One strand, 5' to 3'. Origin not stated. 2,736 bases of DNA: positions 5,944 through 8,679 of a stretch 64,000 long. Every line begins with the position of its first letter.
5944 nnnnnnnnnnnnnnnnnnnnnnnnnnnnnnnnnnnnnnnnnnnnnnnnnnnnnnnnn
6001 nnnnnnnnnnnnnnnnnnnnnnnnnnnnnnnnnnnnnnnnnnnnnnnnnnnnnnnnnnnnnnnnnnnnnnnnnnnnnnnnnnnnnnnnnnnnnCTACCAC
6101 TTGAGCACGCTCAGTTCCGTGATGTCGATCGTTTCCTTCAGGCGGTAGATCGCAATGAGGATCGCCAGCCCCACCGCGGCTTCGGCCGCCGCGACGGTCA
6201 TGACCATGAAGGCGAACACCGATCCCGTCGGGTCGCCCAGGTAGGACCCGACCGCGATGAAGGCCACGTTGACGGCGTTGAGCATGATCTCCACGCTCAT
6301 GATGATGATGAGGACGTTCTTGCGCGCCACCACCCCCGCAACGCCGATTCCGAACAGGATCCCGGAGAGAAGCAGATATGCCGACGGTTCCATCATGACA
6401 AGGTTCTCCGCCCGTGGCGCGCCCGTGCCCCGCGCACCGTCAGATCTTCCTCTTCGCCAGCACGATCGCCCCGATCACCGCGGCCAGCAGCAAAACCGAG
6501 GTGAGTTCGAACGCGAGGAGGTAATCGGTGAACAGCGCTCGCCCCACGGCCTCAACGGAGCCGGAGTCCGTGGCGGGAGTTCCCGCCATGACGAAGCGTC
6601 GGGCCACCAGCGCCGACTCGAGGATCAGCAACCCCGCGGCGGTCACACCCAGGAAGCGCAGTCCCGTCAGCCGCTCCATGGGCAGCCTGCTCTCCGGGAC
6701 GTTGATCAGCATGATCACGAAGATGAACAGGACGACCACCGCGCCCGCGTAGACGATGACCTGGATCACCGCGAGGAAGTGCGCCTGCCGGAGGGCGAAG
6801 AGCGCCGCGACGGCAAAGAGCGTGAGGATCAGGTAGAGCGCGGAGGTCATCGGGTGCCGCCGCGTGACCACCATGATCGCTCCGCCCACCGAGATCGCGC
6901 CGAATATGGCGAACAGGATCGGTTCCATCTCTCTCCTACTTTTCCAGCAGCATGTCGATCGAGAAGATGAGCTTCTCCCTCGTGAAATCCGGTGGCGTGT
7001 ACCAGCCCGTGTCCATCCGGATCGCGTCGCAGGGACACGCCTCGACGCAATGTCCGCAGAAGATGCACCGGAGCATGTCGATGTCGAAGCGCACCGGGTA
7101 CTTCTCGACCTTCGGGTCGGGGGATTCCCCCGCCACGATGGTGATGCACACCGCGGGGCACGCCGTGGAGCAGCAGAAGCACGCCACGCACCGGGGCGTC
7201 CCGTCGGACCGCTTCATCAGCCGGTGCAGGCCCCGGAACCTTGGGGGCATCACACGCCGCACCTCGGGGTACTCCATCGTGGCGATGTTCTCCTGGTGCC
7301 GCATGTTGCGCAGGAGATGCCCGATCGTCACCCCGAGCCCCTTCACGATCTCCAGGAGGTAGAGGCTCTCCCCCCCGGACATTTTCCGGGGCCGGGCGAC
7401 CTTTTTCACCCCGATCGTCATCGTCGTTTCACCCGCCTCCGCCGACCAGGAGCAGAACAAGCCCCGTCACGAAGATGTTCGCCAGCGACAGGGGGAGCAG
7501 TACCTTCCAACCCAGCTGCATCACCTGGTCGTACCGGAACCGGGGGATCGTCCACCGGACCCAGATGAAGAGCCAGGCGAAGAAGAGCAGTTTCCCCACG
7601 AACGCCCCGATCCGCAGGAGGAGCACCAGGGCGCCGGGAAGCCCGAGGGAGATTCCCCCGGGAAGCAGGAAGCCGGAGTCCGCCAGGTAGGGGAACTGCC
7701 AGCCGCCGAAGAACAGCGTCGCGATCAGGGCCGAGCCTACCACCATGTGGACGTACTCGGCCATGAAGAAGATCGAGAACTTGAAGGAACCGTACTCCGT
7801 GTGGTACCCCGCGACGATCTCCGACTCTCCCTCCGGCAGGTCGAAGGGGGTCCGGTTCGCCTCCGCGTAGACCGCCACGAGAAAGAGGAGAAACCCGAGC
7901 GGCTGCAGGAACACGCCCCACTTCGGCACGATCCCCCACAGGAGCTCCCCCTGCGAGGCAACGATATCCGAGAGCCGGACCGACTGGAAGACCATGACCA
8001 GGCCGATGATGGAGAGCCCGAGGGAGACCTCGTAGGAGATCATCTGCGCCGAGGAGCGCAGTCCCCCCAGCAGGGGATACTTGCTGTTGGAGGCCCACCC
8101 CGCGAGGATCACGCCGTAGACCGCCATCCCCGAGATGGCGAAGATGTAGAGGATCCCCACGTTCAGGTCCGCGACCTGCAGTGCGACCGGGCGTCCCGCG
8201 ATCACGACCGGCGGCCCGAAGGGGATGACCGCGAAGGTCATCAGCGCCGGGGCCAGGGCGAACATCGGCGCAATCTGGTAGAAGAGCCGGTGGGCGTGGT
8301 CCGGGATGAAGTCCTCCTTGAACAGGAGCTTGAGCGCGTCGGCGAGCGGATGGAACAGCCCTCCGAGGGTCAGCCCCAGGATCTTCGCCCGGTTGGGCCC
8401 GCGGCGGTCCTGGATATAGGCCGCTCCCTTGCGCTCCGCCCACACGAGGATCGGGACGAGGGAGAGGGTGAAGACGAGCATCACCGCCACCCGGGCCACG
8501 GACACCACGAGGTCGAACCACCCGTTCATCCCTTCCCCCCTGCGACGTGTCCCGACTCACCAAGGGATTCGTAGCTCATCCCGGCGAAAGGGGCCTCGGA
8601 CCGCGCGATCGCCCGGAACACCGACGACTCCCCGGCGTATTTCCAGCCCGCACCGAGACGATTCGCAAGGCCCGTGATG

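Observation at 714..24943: Two complex I operons fused in tandem: an 11-subunit nuo2 (no NuoEFG) reads straight into a complete 14-subunit nuoA-N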

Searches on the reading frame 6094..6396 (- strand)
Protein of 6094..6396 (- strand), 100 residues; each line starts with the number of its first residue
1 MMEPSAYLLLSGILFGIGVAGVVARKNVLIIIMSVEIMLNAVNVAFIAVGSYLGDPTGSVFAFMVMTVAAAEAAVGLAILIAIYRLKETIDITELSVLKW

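Call 9: search_protein_families(library=ncbifam, proteins=[window:6094-6396:-], max_evalue=1e-10)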
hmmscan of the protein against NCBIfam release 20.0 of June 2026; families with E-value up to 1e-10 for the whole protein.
window:6094-6396:- (100 aa): 6 families
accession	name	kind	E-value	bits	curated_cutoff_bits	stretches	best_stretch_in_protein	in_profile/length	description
NF004320.0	PRK05715.1-2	equivalog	5.4e-34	116.2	57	1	2-100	1-99/99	NADH-quinone oxidoreductase subunit NuoK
NF004321.0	PRK05715.1-3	equivalog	8.4e-32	109.4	91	1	4-99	4-100/101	NADH-quinone oxidoreductase subunit NuoK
NF004322.0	PRK05715.1-4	equivalog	1.6e-31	108.3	128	1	3-100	5-104/104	NADH-quinone oxidoreductase subunit NuoK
NF040614.1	F420_dehyd_FpoK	exception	4.9e-31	107.1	145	1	6-100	4-98/98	F420H2 dehydrogenase subunit FpoK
NF004323.0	PRK05715.1-5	equivalog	1.3e-28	99.3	89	1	5-99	6-101/102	NADH-quinone oxidoreductase subunit NuoK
NF004319.0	PRK05715.1-1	equivalog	3.7e-25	88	101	1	7-98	7-98/100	NADH-quinone oxidoreductase subunit NuoK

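Call 30: find_encoding_contigs(protein=window:6094-6396:-, flank=10000, max_places=5)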
Protein window:6094-6396:- (100 aa): 11 contigs read that carry it; 5 places shown.
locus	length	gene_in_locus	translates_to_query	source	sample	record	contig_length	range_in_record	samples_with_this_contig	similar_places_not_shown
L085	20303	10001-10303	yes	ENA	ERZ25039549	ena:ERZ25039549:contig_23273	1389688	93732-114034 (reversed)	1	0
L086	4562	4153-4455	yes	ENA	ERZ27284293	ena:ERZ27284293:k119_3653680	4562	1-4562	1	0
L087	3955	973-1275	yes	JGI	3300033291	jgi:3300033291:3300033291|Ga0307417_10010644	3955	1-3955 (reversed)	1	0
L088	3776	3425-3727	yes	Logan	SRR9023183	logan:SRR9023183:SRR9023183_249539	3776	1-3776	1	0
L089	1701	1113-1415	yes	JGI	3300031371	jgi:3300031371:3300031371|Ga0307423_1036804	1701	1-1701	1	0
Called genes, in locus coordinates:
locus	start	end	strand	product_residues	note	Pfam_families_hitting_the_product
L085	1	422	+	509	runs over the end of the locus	PF01059:Oxidored_q5_N (weak), PF00361:Proton_antipo_M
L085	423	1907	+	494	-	PF00361:Proton_antipo_M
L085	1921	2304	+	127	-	PF00507:Oxidored_q4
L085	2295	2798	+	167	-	PF01058:Oxidored_q6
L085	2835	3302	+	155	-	PF00329:Complex1_30kDa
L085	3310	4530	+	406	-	PF00346:Complex1_49kDa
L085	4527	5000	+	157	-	PF01257:2Fe-2S_thioredx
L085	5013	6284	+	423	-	PF01512:Complex1_51K, PF22461:SLBB_2, PF10531:SLBB, PF10589:NADH_4Fe-4S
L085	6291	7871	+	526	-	PF00111:Fer2, PF13510:Fer2_4, PF10588:NADH-G_4Fe-4S_3, PF22117:Fer4_Nqo3, PF04879:Molybdop_Fe4S4 (weak), PF22151:Fer4_NDSU1 (faint), PF00384:Molybdopterin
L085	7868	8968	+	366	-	PF00146:NADHdh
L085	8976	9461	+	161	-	PF12838:Fer4_7 (weak), PF00037:Fer4 (weak)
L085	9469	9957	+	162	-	PF00499:Oxidored_q3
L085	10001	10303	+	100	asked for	PF00420:Oxidored_q2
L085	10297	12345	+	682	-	PF00662:Proton_antipo_N, PF00361:Proton_antipo_M, PF01010:Proton_antipo_C (weak)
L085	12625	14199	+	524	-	PF00361:Proton_antipo_M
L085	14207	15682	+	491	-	PF00361:Proton_antipo_M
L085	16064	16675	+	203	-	PF00258:Flavodoxin_1, PF02525:Flavodoxin_2, PF03358:FMN_red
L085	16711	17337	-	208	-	PF01323:DSBA, PF13743:Thioredoxin_5 (weak)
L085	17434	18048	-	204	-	PF07298:NnrU (weak)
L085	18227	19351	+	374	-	PF13453:Zn_ribbon_TFIIB (faint), PF01694:Rhomboid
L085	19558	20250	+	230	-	PF01346:FKBP_N, PF00254:FKBP_C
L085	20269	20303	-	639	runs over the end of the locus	PF00009:GTP_EFTU, PF03144:GTP_EFTU_D2, PF25461:Beta-barrel_SelB, PF09107:WHD_3rd_SelB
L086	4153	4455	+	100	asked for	PF00420:Oxidored_q2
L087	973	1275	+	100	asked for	PF00420:Oxidored_q2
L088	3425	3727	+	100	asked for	PF00420:Oxidored_q2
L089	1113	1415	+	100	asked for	PF00420:Oxidored_q2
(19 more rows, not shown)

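Call 58: search_protein_families(library=ncbifam, proteins=[L085:16064-16675:+], max_evalue=0.00001)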
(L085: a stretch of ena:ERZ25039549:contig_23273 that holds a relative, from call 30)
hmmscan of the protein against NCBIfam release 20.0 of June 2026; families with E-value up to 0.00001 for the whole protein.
L085:16064-16675:+ (203 aa): 5 families
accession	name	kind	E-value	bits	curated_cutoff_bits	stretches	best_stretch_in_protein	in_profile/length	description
NF002999.0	PRK03767.1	equivalog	1.2e-102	341.8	141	1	1-202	2-199/200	NAD(P)H:quinone oxidoreductase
TIGR01755.1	flav_wrbA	equivalog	7.1e-97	323.1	132.5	1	2-201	2-197/197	NAD(P)H:quinone oxidoreductase type IV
TIGR01753.1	flav_short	equivalog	2.1e-07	31.5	123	0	3-43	1-40/140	flavodoxin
NF004050.0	PRK05569.1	subfamily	3.2e-07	30.8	136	0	2-48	3-48/141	flavodoxin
NF004049.0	PRK05568.1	equivalog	1.6e-06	28.5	206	0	2-45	3-45/142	flavodoxin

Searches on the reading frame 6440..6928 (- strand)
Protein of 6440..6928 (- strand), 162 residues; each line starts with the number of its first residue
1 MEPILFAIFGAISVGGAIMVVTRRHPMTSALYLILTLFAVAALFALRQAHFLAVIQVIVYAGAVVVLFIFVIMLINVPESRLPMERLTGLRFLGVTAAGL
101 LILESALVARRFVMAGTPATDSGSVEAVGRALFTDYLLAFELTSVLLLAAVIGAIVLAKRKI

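Call 9: search_protein_families(library=ncbifam, proteins=[window:6440-6928:-], max_evalue=1e-10)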
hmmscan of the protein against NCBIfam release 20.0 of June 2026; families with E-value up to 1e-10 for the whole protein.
window:6440-6928:- (162 aa): 10 families
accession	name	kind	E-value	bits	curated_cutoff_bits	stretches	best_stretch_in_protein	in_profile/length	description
NF005165.0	PRK06638.1-5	equivalog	1.3e-37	129.3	192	1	2-160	19-183/282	NADH-quinone oxidoreductase subunit J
NF005164.0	PRK06638.1-4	equivalog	1.9e-34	118.9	154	1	2-161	4-172/211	NADH-quinone oxidoreductase subunit J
NF005163.0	PRK06638.1-3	equivalog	1.3e-29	103.1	174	1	4-161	10-170/203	NADH-quinone oxidoreductase subunit J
NF005168.0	PRK06638.2-3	equivalog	3.2e-26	92.3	154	1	4-160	6-167/172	NADH-quinone oxidoreductase subunit J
NF005162.0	PRK06638.1-1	equivalog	2e-24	86.4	157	1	5-158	4-159/184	NADH-quinone oxidoreductase subunit J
NF005167.0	PRK06638.2-2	equivalog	2.2e-22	79.6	137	1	2-161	3-165/176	NADH-quinone oxidoreductase subunit J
NF005166.0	PRK06638.2-1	equivalog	4.9e-18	65.7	284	1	6-160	8-165/174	NADH-quinone oxidoreductase subunit J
NF005169.0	PRK06638.2-4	equivalog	2.5e-13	50.4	319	1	2-162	3-169/182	NADH-quinone oxidoreductase subunit J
NF005024.0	PRK06433.1-4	equivalog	7.7e-13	48.5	101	1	2-76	5-79/89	NADH dehydrogenase subunit J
NF005025.0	PRK06433.1-5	equivalog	1e-11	45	95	1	4-75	14-85/96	NADH dehydrogenase subunit J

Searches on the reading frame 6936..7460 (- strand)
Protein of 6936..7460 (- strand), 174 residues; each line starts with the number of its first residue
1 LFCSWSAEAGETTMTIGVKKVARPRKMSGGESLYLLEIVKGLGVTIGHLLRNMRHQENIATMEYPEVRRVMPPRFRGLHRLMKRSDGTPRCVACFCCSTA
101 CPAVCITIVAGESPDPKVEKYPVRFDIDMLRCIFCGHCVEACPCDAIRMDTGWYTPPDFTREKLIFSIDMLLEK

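Call 7: search_protein_families(library=ncbifam, proteins=[window:6936-7460:-], max_evalue=0.00001)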
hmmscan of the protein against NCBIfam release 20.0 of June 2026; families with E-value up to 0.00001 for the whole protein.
window:6936-7460:- (174 aa): 22 families
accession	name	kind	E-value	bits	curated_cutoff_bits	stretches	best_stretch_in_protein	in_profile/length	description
NF004537.0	PRK05888.1-3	equivalog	1.6e-30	106.1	163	1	34-172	19-154/204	NADH-quinone oxidoreductase subunit NuoI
TIGR01971.1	NuoI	subfamily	3.7e-30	104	113.05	1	58-168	12-118/121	NADH-quinone oxidoreductase, chain I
NF004536.0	PRK05888.1-1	equivalog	5.7e-30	104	212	1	37-172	5-138/180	NADH-quinone oxidoreductase subunit NuoI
NF004539.0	PRK05888.1-5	equivalog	7.8e-30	103.7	225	1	32-173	10-142/162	NADH-quinone oxidoreductase subunit NuoI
NF004538.0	PRK05888.1-4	equivalog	1e-29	103.2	135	1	31-172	9-141/162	NADH-quinone oxidoreductase subunit NuoI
NF004542.0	PRK05888.2-3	equivalog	5.5e-20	71.7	248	1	36-150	34-142/203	NADH-quinone oxidoreductase subunit NuoI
NF004540.0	PRK05888.2-1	equivalog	7.9e-20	70.9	215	1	38-171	4-126/139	NADH-quinone oxidoreductase subunit NuoI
NF040612.1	F420_dehyd_FpoI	exception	8.3e-17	61.3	180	1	50-154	10-105/135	F420H2 dehydrogenase subunit FpoI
NF004544.0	PRK05888.2-6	equivalog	3.6e-16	59.4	457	1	36-150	32-139/220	NADH-quinone oxidoreductase subunit NuoI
NF009053.0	PRK12387.1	subfamily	3.6e-14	52.9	204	1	55-151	9-94/180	formate hydrogenlyase complex iron-sulfur subunit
NF004541.0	PRK05888.2-2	equivalog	3.2e-13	49.8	217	1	46-169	24-132/168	NADH-quinone oxidoreductase subunit NuoI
NF006076.0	PRK08222.1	equivalog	1.6e-11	44.3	270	1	59-150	13-93/181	hydrogenase 4 subunit H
TIGR00403.1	ndhI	equivalog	3.9e-11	42.9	302.35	1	41-151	25-123/183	NAD(P)H-quinone oxidoreductase subunit I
NF010590.0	PRK13984.1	equivalog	9e-11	40.6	946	1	60-151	26-112/611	putative oxidoreductase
NF004545.0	PRK05888.3-1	equivalog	1.7e-10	40.8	229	1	60-168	42-142/154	NADH-quinone oxidoreductase subunit NuoI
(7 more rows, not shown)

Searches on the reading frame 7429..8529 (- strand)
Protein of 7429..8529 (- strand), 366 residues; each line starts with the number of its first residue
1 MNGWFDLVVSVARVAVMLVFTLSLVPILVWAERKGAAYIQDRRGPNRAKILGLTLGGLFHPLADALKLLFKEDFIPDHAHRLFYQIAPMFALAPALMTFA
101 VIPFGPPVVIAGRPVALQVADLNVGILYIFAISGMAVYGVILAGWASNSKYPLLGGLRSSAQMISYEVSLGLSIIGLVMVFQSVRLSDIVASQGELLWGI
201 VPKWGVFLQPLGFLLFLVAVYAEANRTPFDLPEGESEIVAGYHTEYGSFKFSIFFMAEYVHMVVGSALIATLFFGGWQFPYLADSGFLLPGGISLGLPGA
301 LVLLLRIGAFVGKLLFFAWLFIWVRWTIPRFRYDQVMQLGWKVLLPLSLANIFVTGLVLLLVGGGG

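Call 7: search_protein_families(library=ncbifam, proteins=[window:7429-8529:-], max_evalue=0.00001)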
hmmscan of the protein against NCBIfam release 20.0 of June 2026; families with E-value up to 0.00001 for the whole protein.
window:7429-8529:- (366 aa): 7 families
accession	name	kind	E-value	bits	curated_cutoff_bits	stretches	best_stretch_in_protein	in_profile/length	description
NF004743.0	PRK06076.1-4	equivalog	7.2e-110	367.8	494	1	9-358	15-341/433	NADH-quinone oxidoreductase subunit NuoH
NF004745.0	PRK06076.1-6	equivalog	1.8e-99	333.2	450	1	7-361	12-335/341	NADH-quinone oxidoreductase subunit NuoH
NF004741.0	PRK06076.1-2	equivalog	2.7e-98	329.3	305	1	12-361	24-335/337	NADH-quinone oxidoreductase subunit NuoH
NF004740.0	PRK06076.1-1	equivalog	7.4e-94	314.9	399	1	6-361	10-322/325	NADH-quinone oxidoreductase subunit NuoH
NF004742.0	PRK06076.1-3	equivalog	3e-86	289.8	531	1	6-360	20-349/356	NADH-quinone oxidoreductase subunit NuoH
NF040610.1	F420_dehyd_FpoH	exception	4.7e-86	289.2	475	1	9-355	15-332/339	F420H2 dehydrogenase subunit FpoH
NF004744.0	PRK06076.1-5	equivalog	5.1e-84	282.5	542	1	16-358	36-362/372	NADH-quinone oxidoreductase subunit NuoH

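Call 63: search_solved_structures(query=window:7429-8529:-, max_evalue=1e-50)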
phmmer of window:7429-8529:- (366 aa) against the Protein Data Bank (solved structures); distinct sequences matched with E-value up to 1e-50: 27.
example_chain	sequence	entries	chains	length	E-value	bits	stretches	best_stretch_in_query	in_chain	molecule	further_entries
8e9g_H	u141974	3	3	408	4.7e-75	256.3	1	11-358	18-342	NADH-quinone oxidoreductase subunit H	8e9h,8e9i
7nyh_H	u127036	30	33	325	7.3e-72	245.8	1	6-283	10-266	NADH-quinone oxidoreductase subunit H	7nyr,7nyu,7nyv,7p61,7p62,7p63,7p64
4he8_H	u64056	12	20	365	1.2e-71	245.2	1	15-361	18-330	NADH-quinone oxidoreductase subunit 8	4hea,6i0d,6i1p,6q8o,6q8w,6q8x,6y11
7a23_H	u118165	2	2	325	1.8e-71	244.6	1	16-359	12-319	Nad1m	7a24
6nbq_A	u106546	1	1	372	1.9e-71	244.5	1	16-359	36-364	NdhA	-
6hum_A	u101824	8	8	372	2.1e-71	244.3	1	16-359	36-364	NAD(P)H-quinone oxidoreductase subunit 1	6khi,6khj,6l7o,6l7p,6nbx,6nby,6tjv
7aqq_H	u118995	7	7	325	8.3e-70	239.1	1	16-359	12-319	NADH-ubiquinone oxidoreductase chain 1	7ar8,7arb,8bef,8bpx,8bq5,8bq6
7ar7_H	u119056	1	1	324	8.9e-70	239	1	17-359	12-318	NADH-ubiquinone oxidoreductase chain 1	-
8e73_1M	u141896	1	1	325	8.7e-69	235.7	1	16-354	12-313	Nad1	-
7eu3_A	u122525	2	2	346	3.5e-68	233.7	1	10-356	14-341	NAD(P)H-quinone oxidoreductase subunit 1, chloroplastic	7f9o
6x89_1M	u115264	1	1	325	1.1e-67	232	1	16-354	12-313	NU1M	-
9grx_A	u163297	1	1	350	1.1e-66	228.8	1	17-355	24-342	NAD(P)H-quinone oxidoreductase subunit 1, chloroplastic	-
7wff_A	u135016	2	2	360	2.2e-65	224.5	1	20-356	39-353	NAD(P)H-quinone oxidoreductase subunit 1, chloroplastic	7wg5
8qby_H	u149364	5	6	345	2.1e-62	214.7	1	15-285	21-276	NADH-quinone oxidoreductase subunit H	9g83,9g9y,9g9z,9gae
9cwt_s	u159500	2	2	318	1.2e-55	192.5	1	12-352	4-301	NADH-ubiquinone oxidoreductase chain 1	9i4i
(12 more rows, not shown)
